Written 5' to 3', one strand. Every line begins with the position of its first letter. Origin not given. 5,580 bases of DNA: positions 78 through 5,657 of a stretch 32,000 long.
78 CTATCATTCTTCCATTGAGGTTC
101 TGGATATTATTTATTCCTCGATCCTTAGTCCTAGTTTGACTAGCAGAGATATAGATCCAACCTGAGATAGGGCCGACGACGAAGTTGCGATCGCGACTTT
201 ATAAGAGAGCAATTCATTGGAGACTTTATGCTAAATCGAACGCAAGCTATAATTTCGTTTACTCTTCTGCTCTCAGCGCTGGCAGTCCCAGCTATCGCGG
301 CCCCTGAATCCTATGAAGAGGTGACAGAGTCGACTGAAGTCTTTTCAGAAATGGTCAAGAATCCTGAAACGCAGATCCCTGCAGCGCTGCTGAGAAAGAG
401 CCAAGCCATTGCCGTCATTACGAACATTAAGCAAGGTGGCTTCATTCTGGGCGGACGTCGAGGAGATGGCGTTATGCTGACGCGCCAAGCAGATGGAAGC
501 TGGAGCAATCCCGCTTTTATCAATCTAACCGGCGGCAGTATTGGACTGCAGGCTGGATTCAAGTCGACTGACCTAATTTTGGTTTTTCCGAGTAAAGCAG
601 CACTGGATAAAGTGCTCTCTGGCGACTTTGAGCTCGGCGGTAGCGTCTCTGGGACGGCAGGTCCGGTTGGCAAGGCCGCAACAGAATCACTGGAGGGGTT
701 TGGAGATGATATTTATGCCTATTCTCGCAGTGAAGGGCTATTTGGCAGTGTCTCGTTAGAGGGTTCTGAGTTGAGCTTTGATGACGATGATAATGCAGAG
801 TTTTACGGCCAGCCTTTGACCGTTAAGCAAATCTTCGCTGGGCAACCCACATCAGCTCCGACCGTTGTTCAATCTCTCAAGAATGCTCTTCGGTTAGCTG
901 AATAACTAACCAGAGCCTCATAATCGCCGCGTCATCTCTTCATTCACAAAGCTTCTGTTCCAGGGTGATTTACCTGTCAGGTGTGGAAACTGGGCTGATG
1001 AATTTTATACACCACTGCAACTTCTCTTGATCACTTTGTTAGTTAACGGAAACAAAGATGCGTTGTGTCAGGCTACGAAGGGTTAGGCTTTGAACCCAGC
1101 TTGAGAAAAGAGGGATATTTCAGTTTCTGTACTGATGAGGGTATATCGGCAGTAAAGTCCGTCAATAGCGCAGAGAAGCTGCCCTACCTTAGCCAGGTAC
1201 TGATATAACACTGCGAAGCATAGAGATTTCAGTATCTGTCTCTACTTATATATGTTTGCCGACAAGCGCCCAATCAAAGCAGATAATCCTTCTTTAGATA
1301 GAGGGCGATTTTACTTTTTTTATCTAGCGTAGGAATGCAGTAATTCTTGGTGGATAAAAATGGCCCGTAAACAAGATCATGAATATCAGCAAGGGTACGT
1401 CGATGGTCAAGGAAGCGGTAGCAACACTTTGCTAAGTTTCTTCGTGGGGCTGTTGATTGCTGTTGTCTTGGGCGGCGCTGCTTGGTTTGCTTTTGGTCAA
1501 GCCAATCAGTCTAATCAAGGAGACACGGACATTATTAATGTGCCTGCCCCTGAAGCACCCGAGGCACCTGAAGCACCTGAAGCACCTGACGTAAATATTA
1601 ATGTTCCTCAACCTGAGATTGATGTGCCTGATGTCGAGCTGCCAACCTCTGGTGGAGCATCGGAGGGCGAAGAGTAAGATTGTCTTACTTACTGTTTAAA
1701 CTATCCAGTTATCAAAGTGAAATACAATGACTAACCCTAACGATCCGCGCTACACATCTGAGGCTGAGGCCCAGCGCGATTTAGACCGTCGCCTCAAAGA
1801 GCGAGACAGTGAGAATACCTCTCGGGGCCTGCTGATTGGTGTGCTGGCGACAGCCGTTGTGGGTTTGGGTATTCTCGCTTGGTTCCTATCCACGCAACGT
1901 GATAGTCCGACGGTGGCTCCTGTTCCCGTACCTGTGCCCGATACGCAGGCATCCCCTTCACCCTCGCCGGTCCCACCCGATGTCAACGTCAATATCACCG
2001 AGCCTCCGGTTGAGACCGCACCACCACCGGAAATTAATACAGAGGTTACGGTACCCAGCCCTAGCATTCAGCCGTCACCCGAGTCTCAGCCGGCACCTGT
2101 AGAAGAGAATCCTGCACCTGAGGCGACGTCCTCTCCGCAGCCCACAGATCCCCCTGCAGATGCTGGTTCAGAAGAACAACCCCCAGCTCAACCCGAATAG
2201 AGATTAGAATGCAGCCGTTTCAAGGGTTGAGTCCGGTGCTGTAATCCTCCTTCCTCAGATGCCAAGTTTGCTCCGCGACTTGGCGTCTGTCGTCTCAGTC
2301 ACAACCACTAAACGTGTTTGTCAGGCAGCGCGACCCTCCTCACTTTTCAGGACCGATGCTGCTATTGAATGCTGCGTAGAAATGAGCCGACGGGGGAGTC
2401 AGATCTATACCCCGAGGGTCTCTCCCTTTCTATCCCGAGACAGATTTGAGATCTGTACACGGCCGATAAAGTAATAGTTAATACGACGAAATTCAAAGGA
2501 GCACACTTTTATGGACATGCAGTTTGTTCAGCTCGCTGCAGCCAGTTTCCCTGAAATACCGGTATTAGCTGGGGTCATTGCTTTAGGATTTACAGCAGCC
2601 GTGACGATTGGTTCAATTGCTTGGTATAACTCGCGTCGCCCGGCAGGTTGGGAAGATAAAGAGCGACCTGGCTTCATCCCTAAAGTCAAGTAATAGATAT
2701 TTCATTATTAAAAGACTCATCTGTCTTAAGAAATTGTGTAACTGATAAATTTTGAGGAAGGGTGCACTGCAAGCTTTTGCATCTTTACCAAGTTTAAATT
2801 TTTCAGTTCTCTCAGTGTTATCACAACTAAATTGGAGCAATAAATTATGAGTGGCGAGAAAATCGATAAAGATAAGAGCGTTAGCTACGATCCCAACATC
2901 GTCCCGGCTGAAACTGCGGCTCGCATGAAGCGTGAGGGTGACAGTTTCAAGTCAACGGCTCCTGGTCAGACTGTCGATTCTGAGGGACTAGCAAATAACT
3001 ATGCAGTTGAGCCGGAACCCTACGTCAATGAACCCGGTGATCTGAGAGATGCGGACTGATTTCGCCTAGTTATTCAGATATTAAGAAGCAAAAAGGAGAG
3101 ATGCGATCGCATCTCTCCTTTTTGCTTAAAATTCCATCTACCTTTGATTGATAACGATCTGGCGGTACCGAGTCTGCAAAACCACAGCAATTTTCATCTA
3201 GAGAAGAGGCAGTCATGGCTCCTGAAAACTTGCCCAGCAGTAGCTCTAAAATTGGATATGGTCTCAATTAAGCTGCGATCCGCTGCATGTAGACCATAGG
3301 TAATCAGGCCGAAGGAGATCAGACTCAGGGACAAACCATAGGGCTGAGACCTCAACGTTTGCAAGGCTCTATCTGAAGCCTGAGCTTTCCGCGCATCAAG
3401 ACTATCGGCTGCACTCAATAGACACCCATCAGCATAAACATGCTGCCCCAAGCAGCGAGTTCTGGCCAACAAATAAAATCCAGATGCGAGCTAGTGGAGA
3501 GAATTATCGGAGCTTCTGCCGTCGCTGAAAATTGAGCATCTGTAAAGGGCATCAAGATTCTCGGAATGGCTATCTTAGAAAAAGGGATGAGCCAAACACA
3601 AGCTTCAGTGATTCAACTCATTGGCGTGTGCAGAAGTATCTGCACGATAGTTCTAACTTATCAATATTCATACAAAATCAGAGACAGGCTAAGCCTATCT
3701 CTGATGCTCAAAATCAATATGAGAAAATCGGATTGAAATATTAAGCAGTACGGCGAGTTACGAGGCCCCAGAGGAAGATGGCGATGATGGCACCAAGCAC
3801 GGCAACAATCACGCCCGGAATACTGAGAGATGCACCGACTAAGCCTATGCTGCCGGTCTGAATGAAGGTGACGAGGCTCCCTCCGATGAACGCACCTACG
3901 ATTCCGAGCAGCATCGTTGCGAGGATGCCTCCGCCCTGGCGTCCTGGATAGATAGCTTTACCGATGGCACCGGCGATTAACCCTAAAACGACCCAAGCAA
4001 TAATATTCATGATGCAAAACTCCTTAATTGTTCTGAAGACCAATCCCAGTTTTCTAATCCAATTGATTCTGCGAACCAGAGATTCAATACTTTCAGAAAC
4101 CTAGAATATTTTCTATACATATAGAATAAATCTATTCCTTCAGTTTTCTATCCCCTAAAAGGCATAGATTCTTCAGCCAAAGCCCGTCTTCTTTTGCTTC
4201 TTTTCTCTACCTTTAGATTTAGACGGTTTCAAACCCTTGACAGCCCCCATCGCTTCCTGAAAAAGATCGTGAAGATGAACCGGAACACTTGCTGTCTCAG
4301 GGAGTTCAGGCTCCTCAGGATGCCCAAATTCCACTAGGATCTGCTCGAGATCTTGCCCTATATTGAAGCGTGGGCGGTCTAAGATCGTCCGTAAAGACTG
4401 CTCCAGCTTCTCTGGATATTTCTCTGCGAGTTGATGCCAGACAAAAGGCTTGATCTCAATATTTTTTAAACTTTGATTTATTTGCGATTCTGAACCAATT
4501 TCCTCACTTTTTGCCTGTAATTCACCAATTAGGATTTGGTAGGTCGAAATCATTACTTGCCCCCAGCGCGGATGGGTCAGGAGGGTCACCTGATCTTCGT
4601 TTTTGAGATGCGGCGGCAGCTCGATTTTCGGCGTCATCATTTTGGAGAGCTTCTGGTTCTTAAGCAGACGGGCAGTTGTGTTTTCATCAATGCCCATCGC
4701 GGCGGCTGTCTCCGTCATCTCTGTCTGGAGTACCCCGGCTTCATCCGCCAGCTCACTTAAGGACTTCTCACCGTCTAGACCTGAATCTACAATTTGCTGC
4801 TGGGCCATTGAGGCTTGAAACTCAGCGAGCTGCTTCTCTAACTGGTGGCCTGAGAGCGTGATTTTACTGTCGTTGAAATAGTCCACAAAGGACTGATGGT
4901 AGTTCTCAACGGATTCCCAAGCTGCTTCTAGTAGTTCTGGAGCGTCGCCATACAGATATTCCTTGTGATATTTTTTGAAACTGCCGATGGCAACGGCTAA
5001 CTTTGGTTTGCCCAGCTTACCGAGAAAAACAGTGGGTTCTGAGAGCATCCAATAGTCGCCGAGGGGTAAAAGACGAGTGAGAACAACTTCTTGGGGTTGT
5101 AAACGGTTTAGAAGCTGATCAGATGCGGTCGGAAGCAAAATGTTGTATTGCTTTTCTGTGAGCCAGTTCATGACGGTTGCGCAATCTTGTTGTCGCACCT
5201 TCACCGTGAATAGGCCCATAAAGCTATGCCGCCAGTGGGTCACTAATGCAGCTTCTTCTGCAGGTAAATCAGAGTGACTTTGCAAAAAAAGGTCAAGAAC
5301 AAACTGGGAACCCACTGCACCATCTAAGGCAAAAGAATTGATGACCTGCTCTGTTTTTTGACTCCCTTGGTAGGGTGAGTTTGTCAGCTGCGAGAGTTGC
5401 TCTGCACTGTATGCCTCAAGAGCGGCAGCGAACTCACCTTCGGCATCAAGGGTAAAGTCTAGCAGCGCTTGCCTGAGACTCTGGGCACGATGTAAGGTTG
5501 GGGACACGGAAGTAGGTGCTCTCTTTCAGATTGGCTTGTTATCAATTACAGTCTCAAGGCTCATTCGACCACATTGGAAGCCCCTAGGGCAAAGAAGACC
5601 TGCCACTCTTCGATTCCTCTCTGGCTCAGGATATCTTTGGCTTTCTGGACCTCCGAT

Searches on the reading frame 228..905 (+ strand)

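Call 17: search_protein_families(library=pfam, proteins=[window:228-905:+], max_evalue=0.5)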
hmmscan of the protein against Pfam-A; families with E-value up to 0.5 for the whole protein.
window:228-905:+ (225 aa): 1 family
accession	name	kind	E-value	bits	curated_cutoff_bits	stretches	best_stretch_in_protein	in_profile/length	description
PF04366.17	Ysc84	-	6.4e-32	110.4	25.1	1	101-222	1-125/127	Las17-binding protein actin regulator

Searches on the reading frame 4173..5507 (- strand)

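Call 17: search_protein_families(library=pfam, proteins=[window:4173-5507:-], max_evalue=0.5)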
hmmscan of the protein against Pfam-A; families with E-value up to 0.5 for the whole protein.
window:4173-5507:- (444 aa): 2 families
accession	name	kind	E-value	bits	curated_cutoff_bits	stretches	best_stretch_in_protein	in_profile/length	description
PF11116.13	DUF2624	-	0.11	13.7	24.7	0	100-137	27-64/83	Protein of unknown function (DUF2624)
PF20195.4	DUF6558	-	0.18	12.3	24.1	0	105-128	81-105/140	Phage tail protein N-terminal domain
